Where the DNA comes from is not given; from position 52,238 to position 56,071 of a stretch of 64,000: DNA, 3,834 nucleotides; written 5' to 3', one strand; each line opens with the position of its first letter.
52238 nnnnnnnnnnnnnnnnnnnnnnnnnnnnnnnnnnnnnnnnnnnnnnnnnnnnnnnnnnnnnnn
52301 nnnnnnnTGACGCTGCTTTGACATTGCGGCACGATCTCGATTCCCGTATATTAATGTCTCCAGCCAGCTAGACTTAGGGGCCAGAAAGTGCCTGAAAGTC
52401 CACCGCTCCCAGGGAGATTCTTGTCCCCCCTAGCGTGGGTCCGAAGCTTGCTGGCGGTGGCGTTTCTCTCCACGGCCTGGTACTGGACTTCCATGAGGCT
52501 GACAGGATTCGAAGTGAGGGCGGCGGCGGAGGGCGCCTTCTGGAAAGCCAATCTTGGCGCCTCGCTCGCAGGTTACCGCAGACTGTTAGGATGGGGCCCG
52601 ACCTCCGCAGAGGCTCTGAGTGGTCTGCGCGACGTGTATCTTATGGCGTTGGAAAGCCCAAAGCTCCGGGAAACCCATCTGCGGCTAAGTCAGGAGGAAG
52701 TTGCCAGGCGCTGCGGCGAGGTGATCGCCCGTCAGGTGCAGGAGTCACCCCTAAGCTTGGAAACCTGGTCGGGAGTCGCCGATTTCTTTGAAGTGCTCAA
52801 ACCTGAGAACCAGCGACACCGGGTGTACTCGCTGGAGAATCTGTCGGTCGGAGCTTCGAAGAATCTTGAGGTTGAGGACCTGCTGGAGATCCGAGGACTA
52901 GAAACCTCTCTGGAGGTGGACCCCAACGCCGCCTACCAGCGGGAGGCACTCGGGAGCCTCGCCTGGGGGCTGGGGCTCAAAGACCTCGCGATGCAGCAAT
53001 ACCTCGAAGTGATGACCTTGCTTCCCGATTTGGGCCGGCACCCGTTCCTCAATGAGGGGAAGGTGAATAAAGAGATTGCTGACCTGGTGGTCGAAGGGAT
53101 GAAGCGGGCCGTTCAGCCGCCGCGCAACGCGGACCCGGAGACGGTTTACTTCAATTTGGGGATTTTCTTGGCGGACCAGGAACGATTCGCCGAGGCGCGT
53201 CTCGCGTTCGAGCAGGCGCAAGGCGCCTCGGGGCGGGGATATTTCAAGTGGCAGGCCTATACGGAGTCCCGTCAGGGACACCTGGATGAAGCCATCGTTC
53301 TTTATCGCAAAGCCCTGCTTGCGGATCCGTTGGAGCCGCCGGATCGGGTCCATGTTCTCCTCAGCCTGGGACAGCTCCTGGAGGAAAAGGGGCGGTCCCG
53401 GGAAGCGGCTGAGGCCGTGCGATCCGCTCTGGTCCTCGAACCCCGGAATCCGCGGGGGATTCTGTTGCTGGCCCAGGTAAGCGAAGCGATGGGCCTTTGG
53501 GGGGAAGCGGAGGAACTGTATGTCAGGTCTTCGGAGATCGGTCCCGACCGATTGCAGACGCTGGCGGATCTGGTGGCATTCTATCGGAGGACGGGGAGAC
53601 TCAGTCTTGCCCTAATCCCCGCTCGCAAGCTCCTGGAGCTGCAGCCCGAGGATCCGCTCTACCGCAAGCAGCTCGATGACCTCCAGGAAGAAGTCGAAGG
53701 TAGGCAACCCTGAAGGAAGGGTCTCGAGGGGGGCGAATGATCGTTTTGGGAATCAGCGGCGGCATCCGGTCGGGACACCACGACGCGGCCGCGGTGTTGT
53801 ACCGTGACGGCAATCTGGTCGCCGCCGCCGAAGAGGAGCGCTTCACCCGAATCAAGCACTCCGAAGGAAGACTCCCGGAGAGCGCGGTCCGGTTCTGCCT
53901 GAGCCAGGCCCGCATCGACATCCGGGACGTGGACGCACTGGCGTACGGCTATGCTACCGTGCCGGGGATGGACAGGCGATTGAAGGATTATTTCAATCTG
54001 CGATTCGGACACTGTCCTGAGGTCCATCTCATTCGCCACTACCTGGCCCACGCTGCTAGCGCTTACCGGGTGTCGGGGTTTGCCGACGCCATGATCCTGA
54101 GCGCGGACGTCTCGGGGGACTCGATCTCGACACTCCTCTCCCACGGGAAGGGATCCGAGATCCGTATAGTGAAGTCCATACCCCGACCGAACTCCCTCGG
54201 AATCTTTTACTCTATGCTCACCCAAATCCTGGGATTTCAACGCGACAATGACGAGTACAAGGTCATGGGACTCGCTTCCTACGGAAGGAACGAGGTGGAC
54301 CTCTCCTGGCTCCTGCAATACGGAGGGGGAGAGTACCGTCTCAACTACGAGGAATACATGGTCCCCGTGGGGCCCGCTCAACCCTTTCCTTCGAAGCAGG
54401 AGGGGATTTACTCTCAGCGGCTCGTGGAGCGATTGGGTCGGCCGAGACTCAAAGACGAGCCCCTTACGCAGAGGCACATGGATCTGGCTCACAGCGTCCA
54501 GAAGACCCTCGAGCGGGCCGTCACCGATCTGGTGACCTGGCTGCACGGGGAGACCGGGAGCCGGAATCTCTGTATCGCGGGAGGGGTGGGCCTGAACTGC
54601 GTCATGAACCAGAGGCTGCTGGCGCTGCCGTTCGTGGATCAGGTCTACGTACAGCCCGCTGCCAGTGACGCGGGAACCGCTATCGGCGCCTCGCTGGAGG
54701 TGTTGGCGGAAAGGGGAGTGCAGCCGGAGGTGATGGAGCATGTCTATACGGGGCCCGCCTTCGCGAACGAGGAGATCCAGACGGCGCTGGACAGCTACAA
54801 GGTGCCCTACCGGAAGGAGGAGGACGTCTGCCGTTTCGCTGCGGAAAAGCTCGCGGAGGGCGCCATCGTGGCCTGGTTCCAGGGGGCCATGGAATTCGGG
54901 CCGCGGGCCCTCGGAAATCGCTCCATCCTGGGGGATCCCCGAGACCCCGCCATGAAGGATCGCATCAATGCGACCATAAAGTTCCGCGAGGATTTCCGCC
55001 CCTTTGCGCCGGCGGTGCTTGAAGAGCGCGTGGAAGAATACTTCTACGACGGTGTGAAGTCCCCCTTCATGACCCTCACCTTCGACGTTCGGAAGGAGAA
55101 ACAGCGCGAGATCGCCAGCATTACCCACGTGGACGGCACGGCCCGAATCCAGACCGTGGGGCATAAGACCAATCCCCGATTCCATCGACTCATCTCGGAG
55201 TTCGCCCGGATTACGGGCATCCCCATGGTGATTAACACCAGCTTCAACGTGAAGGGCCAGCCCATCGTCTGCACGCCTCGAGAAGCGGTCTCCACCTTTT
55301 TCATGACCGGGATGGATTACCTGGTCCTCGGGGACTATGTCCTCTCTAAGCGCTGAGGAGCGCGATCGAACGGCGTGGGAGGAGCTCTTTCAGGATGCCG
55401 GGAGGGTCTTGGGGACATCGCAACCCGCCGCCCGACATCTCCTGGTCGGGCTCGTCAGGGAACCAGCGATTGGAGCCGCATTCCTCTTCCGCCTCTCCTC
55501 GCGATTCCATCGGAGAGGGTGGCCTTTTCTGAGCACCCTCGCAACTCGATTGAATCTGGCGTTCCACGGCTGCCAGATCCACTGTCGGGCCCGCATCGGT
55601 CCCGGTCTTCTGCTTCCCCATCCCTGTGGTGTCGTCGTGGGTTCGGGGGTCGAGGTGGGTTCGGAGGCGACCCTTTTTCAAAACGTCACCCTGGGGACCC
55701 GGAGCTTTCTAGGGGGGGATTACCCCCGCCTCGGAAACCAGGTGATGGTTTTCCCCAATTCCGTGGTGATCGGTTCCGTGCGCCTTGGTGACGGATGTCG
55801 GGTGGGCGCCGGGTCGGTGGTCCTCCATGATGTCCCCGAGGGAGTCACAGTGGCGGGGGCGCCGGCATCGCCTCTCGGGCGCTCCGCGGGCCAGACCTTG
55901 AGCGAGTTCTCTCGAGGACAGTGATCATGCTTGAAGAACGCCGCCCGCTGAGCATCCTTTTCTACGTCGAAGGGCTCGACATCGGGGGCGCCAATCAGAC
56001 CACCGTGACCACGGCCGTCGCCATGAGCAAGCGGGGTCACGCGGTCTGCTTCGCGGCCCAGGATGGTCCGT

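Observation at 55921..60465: One stop-free 4.5-kb ORF fuses a GT4 glycosyltransferase, a MOP flippase and an AsnB-type amidotransferase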

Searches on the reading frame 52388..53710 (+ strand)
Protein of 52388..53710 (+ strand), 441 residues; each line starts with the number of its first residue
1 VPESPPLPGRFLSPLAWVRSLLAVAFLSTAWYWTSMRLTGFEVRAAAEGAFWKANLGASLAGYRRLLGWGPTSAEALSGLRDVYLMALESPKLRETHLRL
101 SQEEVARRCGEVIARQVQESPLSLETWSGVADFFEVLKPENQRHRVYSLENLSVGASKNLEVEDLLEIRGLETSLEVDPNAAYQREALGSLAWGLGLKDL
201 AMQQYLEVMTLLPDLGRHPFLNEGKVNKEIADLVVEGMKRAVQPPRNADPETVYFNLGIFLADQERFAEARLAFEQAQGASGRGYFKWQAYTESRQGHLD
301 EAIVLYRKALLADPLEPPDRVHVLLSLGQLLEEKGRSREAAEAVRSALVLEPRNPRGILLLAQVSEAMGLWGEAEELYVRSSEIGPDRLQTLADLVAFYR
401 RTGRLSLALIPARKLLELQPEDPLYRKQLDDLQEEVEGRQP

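Call 33: search_protein_families(library=pfam, proteins=[window:52388-53710:+], max_evalue=0.001)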
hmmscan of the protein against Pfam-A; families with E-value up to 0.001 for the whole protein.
window:52388-53710:+ (441 aa): 11 families
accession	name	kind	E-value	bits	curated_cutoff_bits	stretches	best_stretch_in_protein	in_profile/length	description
PF07719.23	TPR_2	-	1.6e-15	56.3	27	0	253-277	3-27/34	Tetratricopeptide repeat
PF13428.12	TPR_14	-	2.9e-12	46.4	23.5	0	323-364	3-44/44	Tetratricopeptide repeat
PF13181.12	TPR_8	-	5.1e-12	45.4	25.7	0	253-278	3-28/34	Tetratricopeptide repeat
PF13432.12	TPR_16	-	1.5e-11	44.9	32.7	1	290-354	4-64/65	Tetratricopeptide repeat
PF13424.12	TPR_12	-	1.7e-11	44.6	30.1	0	290-348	10-72/77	Tetratricopeptide repeat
PF00515.34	TPR_1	-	4.2e-11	42.6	27.8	0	294-314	12-32/34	Tetratricopeptide repeat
PF14559.12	TPR_19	-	1.3e-07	32.2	25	1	333-393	3-62/68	Tetratricopeptide repeat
PF13431.12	TPR_17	-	1.4e-06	28.5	24.4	0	306-340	2-32/34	Tetratricopeptide repeat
PF13414.12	TPR_11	-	2.9e-05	24.1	26.8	0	296-313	7-24/42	TPR repeat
PF13176.12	TPR_7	-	0.00011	22.5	27.9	0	359-388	3-32/36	Tetratricopeptide repeat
PF13374.12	TPR_10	-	0.00076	19.9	27.5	0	256-277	7-28/42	Tetratricopeptide repeat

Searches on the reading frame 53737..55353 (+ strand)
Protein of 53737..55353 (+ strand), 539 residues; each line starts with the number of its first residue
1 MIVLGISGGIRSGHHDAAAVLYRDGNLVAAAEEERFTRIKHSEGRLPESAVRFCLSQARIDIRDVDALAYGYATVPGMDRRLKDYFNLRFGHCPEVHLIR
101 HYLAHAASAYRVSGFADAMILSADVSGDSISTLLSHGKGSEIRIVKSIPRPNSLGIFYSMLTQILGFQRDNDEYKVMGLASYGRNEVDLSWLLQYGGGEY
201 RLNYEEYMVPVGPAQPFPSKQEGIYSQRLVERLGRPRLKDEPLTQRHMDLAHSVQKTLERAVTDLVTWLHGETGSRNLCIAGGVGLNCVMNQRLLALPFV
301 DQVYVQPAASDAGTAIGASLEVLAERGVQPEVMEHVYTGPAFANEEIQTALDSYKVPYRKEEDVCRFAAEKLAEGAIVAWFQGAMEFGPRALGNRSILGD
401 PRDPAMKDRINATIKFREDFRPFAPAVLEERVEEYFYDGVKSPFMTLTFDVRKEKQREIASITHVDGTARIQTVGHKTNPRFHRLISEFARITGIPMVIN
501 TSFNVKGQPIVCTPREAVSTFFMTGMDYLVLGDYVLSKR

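Call 21: find_encoding_contigs(protein=window:53737-55353:+, flank=8000, max_places=4)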
Protein window:53737-55353:+ (539 aa): 4 contigs read that carry it; 4 places shown.
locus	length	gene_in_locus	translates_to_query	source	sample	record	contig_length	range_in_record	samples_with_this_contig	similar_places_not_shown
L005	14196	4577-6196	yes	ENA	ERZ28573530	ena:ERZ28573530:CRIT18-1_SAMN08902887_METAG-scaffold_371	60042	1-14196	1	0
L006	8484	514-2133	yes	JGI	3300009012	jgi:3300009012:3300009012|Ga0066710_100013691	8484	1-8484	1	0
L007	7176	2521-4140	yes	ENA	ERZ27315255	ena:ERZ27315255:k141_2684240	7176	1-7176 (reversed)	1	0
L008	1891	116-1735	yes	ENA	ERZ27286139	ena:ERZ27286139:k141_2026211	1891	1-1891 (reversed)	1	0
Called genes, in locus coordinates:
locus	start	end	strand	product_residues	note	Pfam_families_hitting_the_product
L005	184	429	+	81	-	-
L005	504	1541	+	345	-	PF00483:NTP_transferase, PF12804:NTP_transf_3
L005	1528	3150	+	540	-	PF04932:Wzy_C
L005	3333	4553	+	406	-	PF13414:TPR_11 (faint), PF14559:TPR_19 (faint), PF13428:TPR_14 (faint), PF00515:TPR_1 (faint), PF13424:TPR_12 (faint), PF13431:TPR_17 (faint), PF07719:TPR_2 (faint), PF13432:TPR_16 (weak), +1 more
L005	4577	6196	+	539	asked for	PF02543:Carbam_trans_N, PF16861:Carbam_trans_C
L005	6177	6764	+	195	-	PF00132:Hexapep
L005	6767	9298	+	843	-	PF13439:Glyco_transf_4, PF13579:Glyco_trans_4_4 (weak), PF13692:Glyco_trans_1_4, PF01943:Polysacc_synt, PF13440:Polysacc_synt_3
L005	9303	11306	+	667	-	PF13522:GATase_6, PF13537:GATase_7, PF00733:Asn_synthase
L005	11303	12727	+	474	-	PF04932:Wzy_C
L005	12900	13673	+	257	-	PF01522:Polysacc_deac_1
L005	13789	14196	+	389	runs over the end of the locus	PF13641:Glyco_tranf_2_3, PF00535:Glycos_transf_2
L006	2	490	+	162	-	?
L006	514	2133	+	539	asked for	PF02543:Carbam_trans_N, PF16861:Carbam_trans_C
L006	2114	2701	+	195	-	PF00132:Hexapep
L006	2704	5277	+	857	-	PF13439:Glyco_transf_4 (weak), PF13579:Glyco_trans_4_4 (weak), PF13692:Glyco_trans_1_4, PF01943:Polysacc_synt, PF13440:Polysacc_synt_3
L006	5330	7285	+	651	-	PF13522:GATase_6, PF13537:GATase_7, PF00733:Asn_synthase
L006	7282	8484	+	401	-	?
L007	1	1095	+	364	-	?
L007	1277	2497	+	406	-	PF13414:TPR_11 (faint), PF14559:TPR_19 (faint), PF13428:TPR_14 (faint), PF00515:TPR_1 (faint), PF13424:TPR_12 (faint), PF13431:TPR_17 (faint), PF07719:TPR_2 (faint), PF13432:TPR_16 (weak), +1 more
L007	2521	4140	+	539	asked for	PF02543:Carbam_trans_N, PF16861:Carbam_trans_C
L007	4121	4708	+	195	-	PF00132:Hexapep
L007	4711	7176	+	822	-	?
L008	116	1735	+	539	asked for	PF02543:Carbam_trans_N, PF16861:Carbam_trans_C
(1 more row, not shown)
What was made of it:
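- On Clade-specific GT4-Wzx two-domain protein: Near-identical contigs L005 and L006 (call 21).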

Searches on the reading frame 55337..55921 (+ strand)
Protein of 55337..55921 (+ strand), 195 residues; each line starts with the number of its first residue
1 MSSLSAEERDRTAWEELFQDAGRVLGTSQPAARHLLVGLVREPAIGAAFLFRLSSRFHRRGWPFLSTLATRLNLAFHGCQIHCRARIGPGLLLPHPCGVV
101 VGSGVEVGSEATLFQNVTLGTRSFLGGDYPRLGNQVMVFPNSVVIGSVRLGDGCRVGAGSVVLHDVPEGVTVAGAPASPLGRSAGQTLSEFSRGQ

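Call 33: search_protein_families(library=pfam, proteins=[window:55337-55921:+], max_evalue=0.001)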
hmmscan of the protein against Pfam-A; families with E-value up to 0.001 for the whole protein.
window:55337-55921:+ (195 aa): 2 families
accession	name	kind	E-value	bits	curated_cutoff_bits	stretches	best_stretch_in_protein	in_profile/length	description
PF00132.30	Hexapep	-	3.7e-13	49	27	1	130-163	2-35/36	Bacterial transferase hexapeptide (six repeats)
PF14602.12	Hexapep_2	-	0.00042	20.4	27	0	141-162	13-32/34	Hexapeptide repeat of succinyl-transferase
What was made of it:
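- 55337..55924 (+): Upstream hexapeptide-repeat acyltransferase gene (195 aa). Its stop lies 2 nt before the ATG 55927 start of the GT4-flippase gene. Pfam Hexapep (call 33).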
